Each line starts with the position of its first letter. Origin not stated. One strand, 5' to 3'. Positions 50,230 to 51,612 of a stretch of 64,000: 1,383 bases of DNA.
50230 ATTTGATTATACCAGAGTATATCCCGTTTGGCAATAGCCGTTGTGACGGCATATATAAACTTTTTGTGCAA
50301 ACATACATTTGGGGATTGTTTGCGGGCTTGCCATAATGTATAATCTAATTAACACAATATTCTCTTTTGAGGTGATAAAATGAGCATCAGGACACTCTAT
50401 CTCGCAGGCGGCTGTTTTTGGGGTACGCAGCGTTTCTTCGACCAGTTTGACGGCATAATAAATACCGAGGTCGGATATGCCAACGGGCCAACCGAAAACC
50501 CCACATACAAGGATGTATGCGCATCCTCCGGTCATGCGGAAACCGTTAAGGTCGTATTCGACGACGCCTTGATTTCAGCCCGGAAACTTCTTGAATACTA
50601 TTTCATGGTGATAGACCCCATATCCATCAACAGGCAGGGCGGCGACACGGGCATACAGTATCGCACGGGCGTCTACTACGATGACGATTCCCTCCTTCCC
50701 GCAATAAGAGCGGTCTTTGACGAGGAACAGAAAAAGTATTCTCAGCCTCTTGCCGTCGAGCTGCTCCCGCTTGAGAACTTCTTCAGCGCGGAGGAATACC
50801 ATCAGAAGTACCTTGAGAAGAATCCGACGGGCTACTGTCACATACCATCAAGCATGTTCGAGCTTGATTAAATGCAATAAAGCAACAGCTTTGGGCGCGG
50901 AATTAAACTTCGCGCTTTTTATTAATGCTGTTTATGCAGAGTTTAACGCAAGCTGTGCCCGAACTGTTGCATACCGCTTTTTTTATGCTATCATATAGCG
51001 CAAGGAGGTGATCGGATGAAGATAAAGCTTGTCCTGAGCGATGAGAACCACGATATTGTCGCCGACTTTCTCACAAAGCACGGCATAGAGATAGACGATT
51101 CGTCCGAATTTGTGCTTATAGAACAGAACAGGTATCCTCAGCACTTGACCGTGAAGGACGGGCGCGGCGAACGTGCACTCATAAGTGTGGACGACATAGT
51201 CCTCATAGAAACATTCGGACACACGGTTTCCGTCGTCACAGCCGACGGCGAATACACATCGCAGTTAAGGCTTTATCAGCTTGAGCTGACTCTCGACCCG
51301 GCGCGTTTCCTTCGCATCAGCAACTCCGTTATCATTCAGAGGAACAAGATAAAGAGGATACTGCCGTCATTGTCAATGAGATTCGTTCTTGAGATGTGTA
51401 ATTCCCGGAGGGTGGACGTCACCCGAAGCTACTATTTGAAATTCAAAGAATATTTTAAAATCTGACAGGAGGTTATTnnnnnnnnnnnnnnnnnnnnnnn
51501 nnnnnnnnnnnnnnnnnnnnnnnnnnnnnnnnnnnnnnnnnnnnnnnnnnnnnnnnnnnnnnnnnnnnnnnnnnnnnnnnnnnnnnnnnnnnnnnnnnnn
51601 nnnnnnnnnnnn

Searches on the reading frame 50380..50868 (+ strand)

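Call 69: search_protein_families(library=pfam, proteins=[window:50380-50868:+], max_evalue=0.001)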
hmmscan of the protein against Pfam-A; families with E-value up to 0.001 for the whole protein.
window:50380-50868:+ (163 aa): 1 family
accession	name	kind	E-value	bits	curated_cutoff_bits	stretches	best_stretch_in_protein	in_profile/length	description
PF01625.27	PMSR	-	4.5e-57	193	23.7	1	6-154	2-153/153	Peptide methionine sulfoxide reductase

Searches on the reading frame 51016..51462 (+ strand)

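Call 69: search_protein_families(library=pfam, proteins=[window:51016-51462:+], max_evalue=0.001)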
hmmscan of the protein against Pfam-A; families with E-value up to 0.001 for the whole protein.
window:51016-51462:+ (149 aa): 1 family
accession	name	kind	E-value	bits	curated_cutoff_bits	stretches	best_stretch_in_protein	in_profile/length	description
PF04397.21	LytTR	-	1.3e-18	67.4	22.6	1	54-147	4-97/98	LytTr DNA-binding domain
